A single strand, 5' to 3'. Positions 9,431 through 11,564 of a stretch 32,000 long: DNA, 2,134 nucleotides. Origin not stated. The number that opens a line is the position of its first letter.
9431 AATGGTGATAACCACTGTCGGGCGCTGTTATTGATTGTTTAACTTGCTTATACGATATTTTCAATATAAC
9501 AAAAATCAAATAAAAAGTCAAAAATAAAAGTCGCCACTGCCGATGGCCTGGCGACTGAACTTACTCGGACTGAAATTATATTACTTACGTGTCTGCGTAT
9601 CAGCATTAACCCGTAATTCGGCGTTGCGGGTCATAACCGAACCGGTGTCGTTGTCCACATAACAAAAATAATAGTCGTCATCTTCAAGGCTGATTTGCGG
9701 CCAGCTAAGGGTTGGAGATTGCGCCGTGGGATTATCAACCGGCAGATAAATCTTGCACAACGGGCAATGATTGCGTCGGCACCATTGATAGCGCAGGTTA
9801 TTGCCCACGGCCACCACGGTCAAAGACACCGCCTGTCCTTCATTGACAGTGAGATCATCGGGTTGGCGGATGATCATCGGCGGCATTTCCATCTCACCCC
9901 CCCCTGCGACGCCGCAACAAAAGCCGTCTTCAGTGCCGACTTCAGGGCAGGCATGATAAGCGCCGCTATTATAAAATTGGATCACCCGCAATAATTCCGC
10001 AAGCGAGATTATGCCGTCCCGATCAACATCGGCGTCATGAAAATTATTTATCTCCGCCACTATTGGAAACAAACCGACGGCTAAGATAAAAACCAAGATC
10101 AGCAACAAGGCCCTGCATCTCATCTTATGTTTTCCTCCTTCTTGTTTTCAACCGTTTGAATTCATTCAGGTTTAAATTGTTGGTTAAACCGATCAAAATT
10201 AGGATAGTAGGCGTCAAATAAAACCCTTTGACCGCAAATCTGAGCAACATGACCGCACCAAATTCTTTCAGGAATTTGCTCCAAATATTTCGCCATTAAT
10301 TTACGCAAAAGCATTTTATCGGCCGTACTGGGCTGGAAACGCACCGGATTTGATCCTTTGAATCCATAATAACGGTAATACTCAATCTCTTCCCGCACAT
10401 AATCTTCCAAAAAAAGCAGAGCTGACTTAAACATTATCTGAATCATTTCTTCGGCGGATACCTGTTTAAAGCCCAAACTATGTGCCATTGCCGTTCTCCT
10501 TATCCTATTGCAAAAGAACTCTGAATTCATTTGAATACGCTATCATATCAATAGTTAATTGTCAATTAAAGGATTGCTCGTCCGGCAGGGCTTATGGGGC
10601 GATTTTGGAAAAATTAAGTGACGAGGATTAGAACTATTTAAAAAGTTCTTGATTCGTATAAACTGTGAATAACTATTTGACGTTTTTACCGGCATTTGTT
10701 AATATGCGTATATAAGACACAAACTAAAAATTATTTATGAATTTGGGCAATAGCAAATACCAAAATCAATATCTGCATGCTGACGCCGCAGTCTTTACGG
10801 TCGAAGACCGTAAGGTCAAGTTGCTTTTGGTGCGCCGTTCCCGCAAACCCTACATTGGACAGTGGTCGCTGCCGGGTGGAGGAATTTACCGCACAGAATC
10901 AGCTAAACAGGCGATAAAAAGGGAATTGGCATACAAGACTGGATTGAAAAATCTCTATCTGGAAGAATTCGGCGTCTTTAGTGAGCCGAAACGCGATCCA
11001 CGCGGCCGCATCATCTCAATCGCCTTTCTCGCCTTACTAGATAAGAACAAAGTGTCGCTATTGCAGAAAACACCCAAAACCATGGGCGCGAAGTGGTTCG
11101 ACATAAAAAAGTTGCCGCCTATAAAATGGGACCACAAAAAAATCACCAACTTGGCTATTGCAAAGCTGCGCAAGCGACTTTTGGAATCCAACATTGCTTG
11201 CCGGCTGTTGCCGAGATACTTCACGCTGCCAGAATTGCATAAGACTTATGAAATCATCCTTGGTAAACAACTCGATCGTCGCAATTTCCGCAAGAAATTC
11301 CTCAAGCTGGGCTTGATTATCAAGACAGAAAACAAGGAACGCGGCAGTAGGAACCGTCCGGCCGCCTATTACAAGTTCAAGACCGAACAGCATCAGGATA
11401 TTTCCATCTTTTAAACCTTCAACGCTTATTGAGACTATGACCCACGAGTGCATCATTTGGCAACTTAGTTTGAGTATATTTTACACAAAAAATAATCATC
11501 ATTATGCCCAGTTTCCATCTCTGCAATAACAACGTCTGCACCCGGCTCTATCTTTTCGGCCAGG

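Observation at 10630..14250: NrtR-like / TRAM-less methylthiotransferase-like radical SAM / 2PGK-like kinase / nucleotidyltransferase cluster: candidate undescribed pathway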

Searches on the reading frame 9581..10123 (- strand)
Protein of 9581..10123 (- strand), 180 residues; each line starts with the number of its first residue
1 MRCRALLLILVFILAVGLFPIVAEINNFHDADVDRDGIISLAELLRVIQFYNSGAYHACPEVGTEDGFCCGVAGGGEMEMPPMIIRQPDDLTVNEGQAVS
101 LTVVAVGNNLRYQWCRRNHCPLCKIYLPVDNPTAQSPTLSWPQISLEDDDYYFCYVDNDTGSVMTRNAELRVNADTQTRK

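Call 3: search_protein_families(library=pfam, proteins=[window:9581-10123:-], max_evalue=0.1)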
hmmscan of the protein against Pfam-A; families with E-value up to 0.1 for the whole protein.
window:9581-10123:- (180 aa): 7 families
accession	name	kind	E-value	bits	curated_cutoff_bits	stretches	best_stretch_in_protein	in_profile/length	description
PF13927.12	Ig_3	-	8.2e-07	29.9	30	1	81-158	1-78/78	Immunoglobulin domain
PF07679.22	I-set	-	3.5e-06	27.4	23.7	1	82-171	1-89/90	Immunoglobulin I-set domain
PF13895.12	Ig_2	-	5.9e-06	26.9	27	1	84-172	3-79/79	Immunoglobulin domain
PF07686.23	V-set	-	8.3e-06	26.4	26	1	87-172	2-108/109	Immunoglobulin V-set domain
PF13202.12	EF-hand_5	-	0.0016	18.2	25.9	1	28-47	5-24/25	EF hand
PF00036.39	EF-hand_1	-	0.0035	17.2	25.4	1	28-48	6-26/29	EF hand domain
PF13405.12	EF-hand_6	-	0.0087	16.2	25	1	28-50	6-28/30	EF-hand domain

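Call 4: search_protein_families(library=ncbifam, proteins=[window:9581-10123:-], max_evalue=0.1)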
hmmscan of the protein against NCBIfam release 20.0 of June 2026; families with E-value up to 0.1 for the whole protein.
window:9581-10123:- (180 aa): 0 families

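Call 5: search_protein_families(library=padloc, proteins=[window:9581-10123:-], max_evalue=0.1)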
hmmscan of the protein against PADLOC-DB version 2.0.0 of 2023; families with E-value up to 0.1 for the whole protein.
window:9581-10123:- (180 aa): 0 families

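Call 95: search_protein_families(library=pfam, alignment_id=A5, max_evalue=0.0001)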
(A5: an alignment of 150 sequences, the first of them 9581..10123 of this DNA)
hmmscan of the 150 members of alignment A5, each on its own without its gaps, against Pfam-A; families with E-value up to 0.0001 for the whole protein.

A. member 1, window:9581-10123:- (180 aa): 4 families
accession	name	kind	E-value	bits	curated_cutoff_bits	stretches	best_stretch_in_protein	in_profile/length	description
PF13927.12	Ig_3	-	8.2e-07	29.9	30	1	81-158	1-78/78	Immunoglobulin domain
PF07679.22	I-set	-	3.5e-06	27.4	23.7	1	82-171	1-89/90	Immunoglobulin I-set domain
PF13895.12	Ig_2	-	5.9e-06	26.9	27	1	84-172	3-79/79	Immunoglobulin domain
PF07686.23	V-set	-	8.3e-06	26.4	26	0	87-172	2-108/109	Immunoglobulin V-set domain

B. families by the number of members that match (of 150 scanned): 156 families (the first 25 are shown)
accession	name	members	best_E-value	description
PF01408.29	GFO_IDH_MocA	7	1e-14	Oxidoreductase family, NAD-binding Rossmann fold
PF13521.12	AAA_28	6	4.9e-41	AAA domain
PF00293.34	NUDIX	5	2.6e-18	NUDIX domain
PF00149.33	Metallophos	5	3.4e-17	Calcineurin-like phosphoesterase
PF12850.12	Metallophos_2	5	2.3e-15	Calcineurin-like phosphoesterase superfamily domain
PF13238.12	AAA_18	4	6.7e-16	AAA domain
PF01928.26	CYTH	4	5.2e-14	CYTH domain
PF14582.11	Metallophos_3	4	2.4e-11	Metallophosphoesterase, calcineurin superfamily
PF13155.12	Toprim_2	3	1.5e-23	Toprim-like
PF13662.12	Toprim_4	3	4.2e-18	Toprim domain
PF01751.28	Toprim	3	2.9e-11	Toprim domain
PF04055.27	Radical_SAM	3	1.1e-10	Radical SAM superfamily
PF04894.17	Nre_N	2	5.9e-77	Archaeal Nre, N-terminal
PF01370.27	Epimerase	2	9e-63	NAD dependent epimerase/dehydratase family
PF16363.11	GDP_Man_Dehyd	2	3.5e-54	GDP-mannose 4,6 dehydratase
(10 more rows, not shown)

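Call 96: search_protein_families(library=padloc, alignment_id=A5, max_evalue=1e-8)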
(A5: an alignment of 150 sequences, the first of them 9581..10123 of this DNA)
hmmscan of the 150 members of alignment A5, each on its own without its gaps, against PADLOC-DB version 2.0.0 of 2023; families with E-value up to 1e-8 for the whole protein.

A. member 1, window:9581-10123:- (180 aa): 0 families

B. families by the number of members that match (of 150 scanned): 15 families
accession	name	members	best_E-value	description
PDLC04908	PDC-S10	4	3.9e-15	-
PDLC04134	mad2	3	7.7e-16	mads_2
PDLC02960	RT-Protease_XI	2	1.1e-15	single gene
PDLC02959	RT-Protease_XI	2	1.8e-15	single gene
PDLC04899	PDC-S07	2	2.9e-13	-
PDLC02203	MzaA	1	2e-63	-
PDLC03767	RT_UG29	1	3.8e-43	DRT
PDLC03800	RTasDnaG-like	1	1.1e-41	DRT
PDLC02905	pVip-kinase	1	1.6e-27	Viperin-kinase fusion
PDLC04140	mad8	1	1.3e-10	mads_8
PDLC03954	RmrA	1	1.7e-10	-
PDLC02926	HTH_VI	1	2.5e-10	-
PDLC02911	VakA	1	3.8e-10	-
PDLC02903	pVip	1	1.3e-09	Viperins not associated with kinases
PDLC04593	PDC-M35A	1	8.4e-09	-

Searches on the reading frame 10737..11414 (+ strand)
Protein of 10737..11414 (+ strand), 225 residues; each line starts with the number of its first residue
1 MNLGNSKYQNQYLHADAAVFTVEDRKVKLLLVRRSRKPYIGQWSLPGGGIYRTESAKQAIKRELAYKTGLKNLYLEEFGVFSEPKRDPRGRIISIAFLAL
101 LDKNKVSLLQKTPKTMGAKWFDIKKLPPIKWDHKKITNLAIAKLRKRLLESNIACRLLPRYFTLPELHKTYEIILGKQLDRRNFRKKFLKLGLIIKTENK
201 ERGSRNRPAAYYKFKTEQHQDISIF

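Call 3: search_protein_families(library=pfam, proteins=[window:10737-11414:+], max_evalue=0.1)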
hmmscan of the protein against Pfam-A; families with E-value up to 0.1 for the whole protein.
window:10737-11414:+ (225 aa): 3 families
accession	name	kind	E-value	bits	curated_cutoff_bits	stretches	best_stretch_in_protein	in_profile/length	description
PF21906.2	NrtR_WHD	-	1.6e-23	83.1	27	1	155-214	2-61/61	NrtR DNA-binding winged helix domain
PF00293.34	NUDIX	-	2.6e-18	66.8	21.1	1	14-137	3-131/134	NUDIX domain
PF19368.5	AraR_C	-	3.1e-13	50.2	23.8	1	151-218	2-70/82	AraR C-terminal winged HTH domain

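Call 4: search_protein_families(library=ncbifam, proteins=[window:10737-11414:+], max_evalue=0.1)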
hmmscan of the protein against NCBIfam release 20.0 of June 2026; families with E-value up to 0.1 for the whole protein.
window:10737-11414:+ (225 aa): 19 families
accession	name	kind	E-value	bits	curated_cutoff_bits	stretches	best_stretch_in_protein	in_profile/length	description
NF050029.2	TransRepNtr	equivalog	1.1e-39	136.4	400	1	5-219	14-230/245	ADPR responsive transcriptional repressor NtrR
NF003786.0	PRK05379.1-2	equivalog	1.9e-09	37.2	397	1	7-130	213-339/354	bifunctional nicotinamide-nucleotide adenylyltransferase/Nudix hydroxylase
NF003787.0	PRK05379.1-4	equivalog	7.1e-09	35.1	449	1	25-123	217-321/346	bifunctional nicotinamide-nucleotide adenylyltransferase/Nudix hydroxylase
NF003791.0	PRK05379.2-3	equivalog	3.3e-08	33.1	409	1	8-122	198-314/340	bifunctional nicotinamide-nucleotide adenylyltransferase/Nudix hydroxylase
NF003790.0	PRK05379.2-2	equivalog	4.2e-08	32.6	403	1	22-123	223-329/354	bifunctional nicotinamide mononucleotide adenylyltransferase/ADP-ribose pyrophosphatase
NF003788.0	PRK05379.1-5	equivalog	6.5e-08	32.2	354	1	7-122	208-325/351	bifunctional nicotinamide-nucleotide adenylyltransferase/Nudix hydroxylase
NF006530.0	PRK08999.1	equivalog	3e-07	29.8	245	1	13-71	6-63/315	Nudix family hydrolase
NF003785.0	PRK05379.1-1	equivalog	9e-06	25.1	418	1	7-104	198-297/347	bifunctional nicotinamide-nucleotide adenylyltransferase/Nudix hydroxylase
NF011963.0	PRK15434.1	subfamily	2.6e-05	24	146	1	20-71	22-73/159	GDP-mannose mannosyl hydrolase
NF008044.0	PRK10776.1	equivalog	3.5e-05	23.7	148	1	17-97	6-84/130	8-oxo-dGTP diphosphatase MutT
NF001938.0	PRK00714.1-5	equivalog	0.00015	21.2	116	1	39-73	43-77/172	RNA pyrophosphohydrolase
NF001937.0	PRK00714.1-4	equivalog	0.00016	21.4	139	1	24-73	17-63/161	RNA pyrophosphohydrolase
NF001936.0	PRK00714.1-3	equivalog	0.00021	21.2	118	1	17-73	11-67/155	RNA pyrophosphohydrolase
NF007834.0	PRK10546.1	equivalog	0.00031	20.6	156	1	22-71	10-60/135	pyrimidine (deoxy)nucleoside triphosphate diphosphatase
NF012016.0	PRK15472.1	equivalog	0.00064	19.4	95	1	33-75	23-64/141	nucleoside triphosphatase NudI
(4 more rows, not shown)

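Call 5: search_protein_families(library=padloc, proteins=[window:10737-11414:+], max_evalue=0.1)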
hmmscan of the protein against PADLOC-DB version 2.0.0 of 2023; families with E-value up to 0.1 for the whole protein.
window:10737-11414:+ (225 aa): 1 family
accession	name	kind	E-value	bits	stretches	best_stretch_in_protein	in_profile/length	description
PDLC04899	PDC-S07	-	2.7e-07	28.3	1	17-133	11-119/135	-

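Call 74: search_solved_structures(query=window:10737-11414:+, max_evalue=0.001)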
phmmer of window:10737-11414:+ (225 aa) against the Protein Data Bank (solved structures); distinct sequences matched with E-value up to 0.001: 28.
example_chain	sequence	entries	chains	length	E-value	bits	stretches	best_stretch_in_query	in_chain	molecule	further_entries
5bs6_A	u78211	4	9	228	6.9e-41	143.4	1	10-218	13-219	transcriptional regulator AraR | transcriptional factor AraR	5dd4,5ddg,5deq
3gz5_A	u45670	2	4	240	4.3e-31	111.4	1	7-216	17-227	MutT/nudix family protein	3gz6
3gz8_A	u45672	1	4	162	2.1e-18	70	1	7-147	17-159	MutT/nudix family protein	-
2fml_A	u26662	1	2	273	8.5e-16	61.4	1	20-106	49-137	MutT/nudix family protein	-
3i9x_A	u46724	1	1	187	8.3e-14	54.9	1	29-104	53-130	mutT/nudix family protein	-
2yyh_A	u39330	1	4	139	1.2e-08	38.1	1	29-136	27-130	8-OXO-dGTPase domain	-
7q91_A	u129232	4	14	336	1.4e-06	31.3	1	128-216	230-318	NADQ transcription factor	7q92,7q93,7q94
2qjo_A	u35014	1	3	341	2.9e-05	27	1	27-123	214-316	Bifunctional NMN adenylyltransferase/Nudix hydrolase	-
3mcf_A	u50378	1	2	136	0.00022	24.1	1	23-134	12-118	Diphosphoinositol polyphosphate phosphohydrolase 3-alpha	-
9t4m_A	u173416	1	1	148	0.00031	23.6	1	24-129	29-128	Diphosphoinositol polyphosphate phosphohydrolase 1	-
9t4c_A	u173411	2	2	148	0.00034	23.5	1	24-103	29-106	Diphosphoinositol polyphosphate phosphohydrolase 1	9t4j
3grn_A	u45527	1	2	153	0.00035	23.5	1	21-71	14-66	MutT related protein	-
9t4f_A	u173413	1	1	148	0.00039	23.3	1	24-103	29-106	Diphosphoinositol polyphosphate phosphohydrolase 1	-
2qjt_B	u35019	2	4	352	0.0004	23.3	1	15-103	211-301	Nicotinamide-nucleotide adenylyltransferase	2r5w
9t4l_A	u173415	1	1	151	0.00041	23.2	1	24-103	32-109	Diphosphoinositol polyphosphate phosphohydrolase 1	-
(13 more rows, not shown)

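Call 76: search_solved_structures(query=window:10737-11414:+, max_evalue=1e-25, show_alignments=2)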
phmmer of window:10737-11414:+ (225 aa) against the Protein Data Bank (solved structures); distinct sequences matched with E-value up to 1e-25: 2.
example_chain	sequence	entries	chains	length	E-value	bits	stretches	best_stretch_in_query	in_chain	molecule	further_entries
5bs6_A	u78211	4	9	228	6.9e-41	143.4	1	10-218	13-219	transcriptional regulator AraR | transcriptional factor AraR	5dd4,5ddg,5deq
3gz5_A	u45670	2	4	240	4.3e-31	111.4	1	7-216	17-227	MutT/nudix family protein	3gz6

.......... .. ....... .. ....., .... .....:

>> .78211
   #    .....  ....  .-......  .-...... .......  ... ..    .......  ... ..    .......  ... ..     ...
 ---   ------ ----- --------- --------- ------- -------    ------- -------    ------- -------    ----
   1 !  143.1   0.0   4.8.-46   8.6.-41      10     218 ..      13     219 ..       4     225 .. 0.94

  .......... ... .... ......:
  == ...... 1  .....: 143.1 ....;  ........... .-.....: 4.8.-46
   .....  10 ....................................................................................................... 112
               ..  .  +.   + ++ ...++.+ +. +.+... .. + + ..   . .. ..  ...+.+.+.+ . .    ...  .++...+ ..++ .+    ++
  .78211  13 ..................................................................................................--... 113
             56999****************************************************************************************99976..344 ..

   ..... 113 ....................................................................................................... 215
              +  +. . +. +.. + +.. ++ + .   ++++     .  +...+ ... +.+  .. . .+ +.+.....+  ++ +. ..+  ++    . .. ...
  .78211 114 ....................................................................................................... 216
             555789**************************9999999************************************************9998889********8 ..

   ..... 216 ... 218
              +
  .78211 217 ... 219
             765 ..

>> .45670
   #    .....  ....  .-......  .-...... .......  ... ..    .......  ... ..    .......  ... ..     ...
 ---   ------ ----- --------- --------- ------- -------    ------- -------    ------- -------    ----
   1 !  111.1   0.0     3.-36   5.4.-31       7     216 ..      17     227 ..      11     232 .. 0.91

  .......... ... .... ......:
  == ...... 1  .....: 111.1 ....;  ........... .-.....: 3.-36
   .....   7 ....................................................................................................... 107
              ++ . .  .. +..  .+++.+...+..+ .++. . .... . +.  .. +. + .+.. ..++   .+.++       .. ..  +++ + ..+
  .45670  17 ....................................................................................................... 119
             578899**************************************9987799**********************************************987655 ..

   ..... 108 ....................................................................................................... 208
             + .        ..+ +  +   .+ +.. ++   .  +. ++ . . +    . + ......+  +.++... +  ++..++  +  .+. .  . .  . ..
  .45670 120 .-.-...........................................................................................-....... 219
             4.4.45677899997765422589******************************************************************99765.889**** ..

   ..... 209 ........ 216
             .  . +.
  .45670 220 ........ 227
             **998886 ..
